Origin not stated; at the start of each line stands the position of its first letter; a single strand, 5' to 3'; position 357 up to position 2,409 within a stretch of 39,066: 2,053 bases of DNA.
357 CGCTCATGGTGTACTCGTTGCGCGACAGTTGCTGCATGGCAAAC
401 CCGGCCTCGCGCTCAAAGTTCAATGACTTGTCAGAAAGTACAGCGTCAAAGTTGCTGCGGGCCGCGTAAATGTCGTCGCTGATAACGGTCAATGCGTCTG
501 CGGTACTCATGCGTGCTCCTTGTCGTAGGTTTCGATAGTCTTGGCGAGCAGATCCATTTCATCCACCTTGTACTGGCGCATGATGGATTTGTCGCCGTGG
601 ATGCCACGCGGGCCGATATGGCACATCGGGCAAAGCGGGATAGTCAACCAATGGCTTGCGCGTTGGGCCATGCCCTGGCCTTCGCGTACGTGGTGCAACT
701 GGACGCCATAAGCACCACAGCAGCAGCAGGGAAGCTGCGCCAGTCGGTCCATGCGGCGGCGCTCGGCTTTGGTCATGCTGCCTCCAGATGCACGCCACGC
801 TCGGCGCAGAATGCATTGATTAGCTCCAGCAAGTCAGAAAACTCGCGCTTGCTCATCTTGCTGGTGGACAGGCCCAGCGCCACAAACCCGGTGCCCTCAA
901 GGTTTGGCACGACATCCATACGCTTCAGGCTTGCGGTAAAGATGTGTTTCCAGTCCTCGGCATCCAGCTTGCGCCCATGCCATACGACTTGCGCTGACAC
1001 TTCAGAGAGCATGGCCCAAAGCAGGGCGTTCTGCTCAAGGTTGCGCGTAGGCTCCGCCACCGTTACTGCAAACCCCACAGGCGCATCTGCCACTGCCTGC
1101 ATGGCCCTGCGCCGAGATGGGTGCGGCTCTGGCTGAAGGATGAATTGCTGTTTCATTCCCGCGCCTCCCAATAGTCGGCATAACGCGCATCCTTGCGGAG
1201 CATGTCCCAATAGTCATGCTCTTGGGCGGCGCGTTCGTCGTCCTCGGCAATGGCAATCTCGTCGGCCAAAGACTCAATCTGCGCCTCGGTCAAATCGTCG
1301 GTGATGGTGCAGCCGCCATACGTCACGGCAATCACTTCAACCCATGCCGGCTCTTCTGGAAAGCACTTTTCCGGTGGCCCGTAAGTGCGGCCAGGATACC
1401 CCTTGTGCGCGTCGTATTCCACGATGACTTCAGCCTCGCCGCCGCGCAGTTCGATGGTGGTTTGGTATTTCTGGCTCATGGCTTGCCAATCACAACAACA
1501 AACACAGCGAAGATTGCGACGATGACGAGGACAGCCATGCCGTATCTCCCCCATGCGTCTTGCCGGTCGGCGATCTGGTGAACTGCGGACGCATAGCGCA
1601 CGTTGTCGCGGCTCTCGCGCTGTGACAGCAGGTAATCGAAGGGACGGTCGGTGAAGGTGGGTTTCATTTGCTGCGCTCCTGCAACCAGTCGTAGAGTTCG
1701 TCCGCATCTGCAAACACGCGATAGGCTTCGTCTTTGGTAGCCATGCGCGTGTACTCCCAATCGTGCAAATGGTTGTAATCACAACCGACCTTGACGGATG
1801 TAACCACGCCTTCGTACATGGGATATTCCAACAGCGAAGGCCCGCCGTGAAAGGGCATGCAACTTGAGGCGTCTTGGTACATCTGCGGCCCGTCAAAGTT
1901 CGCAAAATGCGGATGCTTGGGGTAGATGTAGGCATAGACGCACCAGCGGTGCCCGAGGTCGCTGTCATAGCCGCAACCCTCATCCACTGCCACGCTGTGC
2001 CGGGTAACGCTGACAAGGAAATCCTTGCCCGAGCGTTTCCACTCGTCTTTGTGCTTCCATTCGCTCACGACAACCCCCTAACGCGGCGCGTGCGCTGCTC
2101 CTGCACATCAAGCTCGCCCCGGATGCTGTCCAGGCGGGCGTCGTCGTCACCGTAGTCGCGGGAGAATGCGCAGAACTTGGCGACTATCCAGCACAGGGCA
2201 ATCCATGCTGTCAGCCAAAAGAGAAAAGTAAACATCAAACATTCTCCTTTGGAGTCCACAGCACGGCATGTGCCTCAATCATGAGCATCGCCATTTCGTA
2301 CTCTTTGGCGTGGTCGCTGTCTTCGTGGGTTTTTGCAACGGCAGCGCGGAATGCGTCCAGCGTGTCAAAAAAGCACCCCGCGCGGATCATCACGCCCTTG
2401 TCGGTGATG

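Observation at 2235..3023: Early-operon pentapeptide-repeat protein encoded by 28 almost invariant 15-bp units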

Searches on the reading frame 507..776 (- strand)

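Call 6: search_protein_families(library=pfam, proteins=[window:507-776:-], max_evalue=0.01)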
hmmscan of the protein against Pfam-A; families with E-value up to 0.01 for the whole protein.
window:507-776:- (89 aa): 2 families
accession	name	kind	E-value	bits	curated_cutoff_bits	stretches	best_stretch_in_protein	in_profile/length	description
PF16786.11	RecA_dep_nuc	-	8.6e-07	29.5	26.9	1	2-58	2-60/103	Recombination enhancement, RecA-dependent nuclease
PF06147.18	DUF968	-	1.7e-05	25.3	27.8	1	13-67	97-150/171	Protein of unknown function (DUF968)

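Call 7: search_protein_families(library=phrogs, proteins=[window:507-776:-], max_evalue=0.01)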
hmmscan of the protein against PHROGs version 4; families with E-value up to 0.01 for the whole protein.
window:507-776:- (89 aa): 6 families
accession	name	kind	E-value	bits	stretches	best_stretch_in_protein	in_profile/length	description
phrog_1588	-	unknown function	2.7e-20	73.5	1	1-85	23-114/132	-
phrog_131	-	DNA, RNA and nucleotide metabolism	6.4e-07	30.6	1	8-53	34-88/131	HNH endonuclease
phrog_18962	-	unknown function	2.7e-06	28.3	1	10-60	59-109/166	-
phrog_7566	-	unknown function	3.6e-06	28.1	1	14-70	12-71/96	-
phrog_96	-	DNA, RNA and nucleotide metabolism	2.3e-05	24.9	1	13-80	257-323/334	HNH endonuclease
phrog_2321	-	DNA, RNA and nucleotide metabolism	0.00015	22.7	1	2-53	81-134/186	Ref-like RecA filament endonuclease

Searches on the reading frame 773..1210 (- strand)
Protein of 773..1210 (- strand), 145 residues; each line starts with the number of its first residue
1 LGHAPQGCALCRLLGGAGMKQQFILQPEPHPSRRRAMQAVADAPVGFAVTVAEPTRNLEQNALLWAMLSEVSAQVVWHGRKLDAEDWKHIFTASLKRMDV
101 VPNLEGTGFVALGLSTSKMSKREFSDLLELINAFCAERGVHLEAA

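Call 6: search_protein_families(library=pfam, proteins=[window:773-1210:-], max_evalue=0.01)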
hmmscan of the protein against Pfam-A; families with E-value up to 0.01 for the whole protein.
window:773-1210:- (145 aa): 1 family
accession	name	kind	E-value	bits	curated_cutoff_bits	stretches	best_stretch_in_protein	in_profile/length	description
PF05772.17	NinB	-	1e-40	139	23.8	1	19-141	1-129/131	NinB protein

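Call 7: search_protein_families(library=phrogs, proteins=[window:773-1210:-], max_evalue=0.01)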
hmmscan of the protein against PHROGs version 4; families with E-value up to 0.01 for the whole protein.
window:773-1210:- (145 aa): 1 family
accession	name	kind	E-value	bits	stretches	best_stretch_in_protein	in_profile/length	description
phrog_72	-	DNA, RNA and nucleotide metabolism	6.1e-37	128.2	1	17-143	6-143/161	NinB/ Orf homologous recombination mediator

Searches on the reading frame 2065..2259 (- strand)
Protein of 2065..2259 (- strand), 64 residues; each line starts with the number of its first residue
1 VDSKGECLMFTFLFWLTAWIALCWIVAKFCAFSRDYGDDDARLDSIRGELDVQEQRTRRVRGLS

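Call 6: search_protein_families(library=pfam, proteins=[window:2065-2259:-], max_evalue=0.01)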
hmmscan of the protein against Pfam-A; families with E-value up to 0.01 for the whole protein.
window:2065-2259:- (64 aa): 0 families

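Call 7: search_protein_families(library=phrogs, proteins=[window:2065-2259:-], max_evalue=0.01)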
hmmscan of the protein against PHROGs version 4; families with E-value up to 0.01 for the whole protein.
window:2065-2259:- (64 aa): 0 families

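Call 78: search_protein_families(library=ncbifam, proteins=[window:2068-2259:-], max_evalue=0.01)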
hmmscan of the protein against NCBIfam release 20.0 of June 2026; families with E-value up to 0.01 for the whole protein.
window:2068-2259:- (64 aa): 1 family
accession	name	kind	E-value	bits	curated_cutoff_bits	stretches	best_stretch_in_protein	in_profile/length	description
NF006277.0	PRK08445.1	equivalog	0.006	15.5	576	1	20-45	49-74/348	dehypoxanthine futalosine cyclase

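Call 79: search_protein_families(library=padloc, proteins=[window:2068-2259:-], max_evalue=0.01)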
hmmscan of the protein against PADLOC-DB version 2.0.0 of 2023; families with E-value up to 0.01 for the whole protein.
window:2068-2259:- (64 aa): 0 families
